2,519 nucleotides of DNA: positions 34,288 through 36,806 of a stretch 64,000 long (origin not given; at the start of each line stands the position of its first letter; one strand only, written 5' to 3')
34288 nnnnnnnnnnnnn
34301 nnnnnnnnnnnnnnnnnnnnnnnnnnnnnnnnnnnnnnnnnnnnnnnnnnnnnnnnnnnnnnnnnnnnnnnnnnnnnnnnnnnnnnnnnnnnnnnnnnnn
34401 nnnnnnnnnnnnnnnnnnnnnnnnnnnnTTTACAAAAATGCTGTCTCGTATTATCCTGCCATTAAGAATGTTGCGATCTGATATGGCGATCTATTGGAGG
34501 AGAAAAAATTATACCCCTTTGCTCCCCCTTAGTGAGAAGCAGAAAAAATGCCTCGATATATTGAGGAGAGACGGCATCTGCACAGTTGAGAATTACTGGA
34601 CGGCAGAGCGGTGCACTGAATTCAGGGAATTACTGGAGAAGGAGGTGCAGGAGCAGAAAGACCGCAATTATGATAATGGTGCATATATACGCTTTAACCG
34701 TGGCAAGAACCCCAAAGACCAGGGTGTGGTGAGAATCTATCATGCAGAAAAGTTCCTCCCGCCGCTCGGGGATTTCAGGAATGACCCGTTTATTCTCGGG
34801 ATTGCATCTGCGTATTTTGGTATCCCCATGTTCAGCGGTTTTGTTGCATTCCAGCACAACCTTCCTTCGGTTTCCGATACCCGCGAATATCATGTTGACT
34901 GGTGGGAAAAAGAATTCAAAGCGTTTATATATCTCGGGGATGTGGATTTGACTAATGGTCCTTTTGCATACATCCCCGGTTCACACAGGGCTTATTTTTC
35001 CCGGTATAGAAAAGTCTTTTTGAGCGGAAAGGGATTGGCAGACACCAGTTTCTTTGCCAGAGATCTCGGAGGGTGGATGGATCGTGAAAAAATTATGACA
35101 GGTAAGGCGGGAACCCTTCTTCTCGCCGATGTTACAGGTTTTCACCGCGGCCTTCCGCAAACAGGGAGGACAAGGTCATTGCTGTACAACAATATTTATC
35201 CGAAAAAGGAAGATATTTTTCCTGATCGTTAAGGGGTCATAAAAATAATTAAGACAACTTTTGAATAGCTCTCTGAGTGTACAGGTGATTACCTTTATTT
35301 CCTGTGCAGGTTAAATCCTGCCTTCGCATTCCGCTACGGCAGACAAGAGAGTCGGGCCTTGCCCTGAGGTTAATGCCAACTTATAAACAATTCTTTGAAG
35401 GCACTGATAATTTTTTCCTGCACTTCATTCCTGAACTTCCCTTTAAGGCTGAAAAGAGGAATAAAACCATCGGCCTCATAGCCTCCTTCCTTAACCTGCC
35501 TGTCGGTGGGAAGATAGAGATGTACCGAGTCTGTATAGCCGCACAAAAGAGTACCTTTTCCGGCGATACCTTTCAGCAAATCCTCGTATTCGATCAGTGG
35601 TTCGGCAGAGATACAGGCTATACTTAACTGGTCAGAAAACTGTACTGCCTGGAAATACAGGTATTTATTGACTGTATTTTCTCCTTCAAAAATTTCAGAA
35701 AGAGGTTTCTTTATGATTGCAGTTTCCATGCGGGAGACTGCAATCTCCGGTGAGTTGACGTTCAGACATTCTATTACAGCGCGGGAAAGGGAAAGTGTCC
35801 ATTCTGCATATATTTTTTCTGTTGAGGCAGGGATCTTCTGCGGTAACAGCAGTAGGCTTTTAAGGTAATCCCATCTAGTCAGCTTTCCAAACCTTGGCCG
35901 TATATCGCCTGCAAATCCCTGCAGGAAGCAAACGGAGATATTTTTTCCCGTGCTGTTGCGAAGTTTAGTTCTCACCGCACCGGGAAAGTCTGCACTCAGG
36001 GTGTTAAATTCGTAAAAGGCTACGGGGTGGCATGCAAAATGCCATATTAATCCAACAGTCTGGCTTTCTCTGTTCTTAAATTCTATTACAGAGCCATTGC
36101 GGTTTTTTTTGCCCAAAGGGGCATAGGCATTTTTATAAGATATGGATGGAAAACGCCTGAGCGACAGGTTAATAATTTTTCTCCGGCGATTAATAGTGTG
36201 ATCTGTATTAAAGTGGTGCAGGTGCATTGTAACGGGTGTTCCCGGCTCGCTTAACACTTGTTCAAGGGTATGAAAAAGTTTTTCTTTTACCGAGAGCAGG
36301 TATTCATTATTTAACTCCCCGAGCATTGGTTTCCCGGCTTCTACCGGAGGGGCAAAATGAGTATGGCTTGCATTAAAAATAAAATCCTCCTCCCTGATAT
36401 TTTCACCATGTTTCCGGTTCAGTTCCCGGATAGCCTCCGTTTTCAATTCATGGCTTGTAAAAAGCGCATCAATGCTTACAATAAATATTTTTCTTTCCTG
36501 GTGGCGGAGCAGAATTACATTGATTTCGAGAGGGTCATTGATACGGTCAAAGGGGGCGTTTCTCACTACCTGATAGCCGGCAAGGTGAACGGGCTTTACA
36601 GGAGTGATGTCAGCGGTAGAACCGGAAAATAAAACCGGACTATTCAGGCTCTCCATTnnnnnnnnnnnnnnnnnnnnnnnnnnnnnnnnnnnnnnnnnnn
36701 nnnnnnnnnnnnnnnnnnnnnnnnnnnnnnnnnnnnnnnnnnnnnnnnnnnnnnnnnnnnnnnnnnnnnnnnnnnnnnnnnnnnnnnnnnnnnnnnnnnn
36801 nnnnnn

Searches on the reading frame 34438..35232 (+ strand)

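Call 6: search_protein_families(library=pfam, proteins=[window:34438-35232:+])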
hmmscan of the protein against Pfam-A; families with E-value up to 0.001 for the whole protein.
window:34438-35232:+ (264 aa): 1 family
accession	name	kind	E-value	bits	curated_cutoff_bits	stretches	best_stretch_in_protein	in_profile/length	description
PF05721.19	PhyH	-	4.2e-06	27.6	22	1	43-240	2-204/213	Phytanoyl-CoA dioxygenase (PhyH)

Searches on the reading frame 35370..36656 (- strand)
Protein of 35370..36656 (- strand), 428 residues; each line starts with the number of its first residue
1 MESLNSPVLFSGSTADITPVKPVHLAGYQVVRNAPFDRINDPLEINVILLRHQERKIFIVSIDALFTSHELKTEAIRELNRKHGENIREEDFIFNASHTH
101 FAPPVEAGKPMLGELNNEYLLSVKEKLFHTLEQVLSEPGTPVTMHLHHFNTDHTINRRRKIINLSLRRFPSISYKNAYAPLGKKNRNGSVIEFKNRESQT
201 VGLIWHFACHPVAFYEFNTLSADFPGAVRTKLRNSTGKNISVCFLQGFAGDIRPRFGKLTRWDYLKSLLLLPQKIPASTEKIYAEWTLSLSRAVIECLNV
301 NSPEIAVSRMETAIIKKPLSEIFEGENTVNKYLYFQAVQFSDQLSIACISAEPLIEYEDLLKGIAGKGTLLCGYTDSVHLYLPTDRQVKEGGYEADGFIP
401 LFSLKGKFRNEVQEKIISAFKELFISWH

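Call 6: search_protein_families(library=pfam, proteins=[window:35370-36656:-])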
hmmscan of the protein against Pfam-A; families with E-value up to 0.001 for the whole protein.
window:35370-36656:- (428 aa): 1 family
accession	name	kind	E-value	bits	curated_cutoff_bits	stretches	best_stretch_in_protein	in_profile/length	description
PF04734.18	Ceramidase_alk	-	2.2e-06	27.1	32.1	0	52-103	47-98/509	Neutral/alkaline non-lysosomal ceramidase, N-terminal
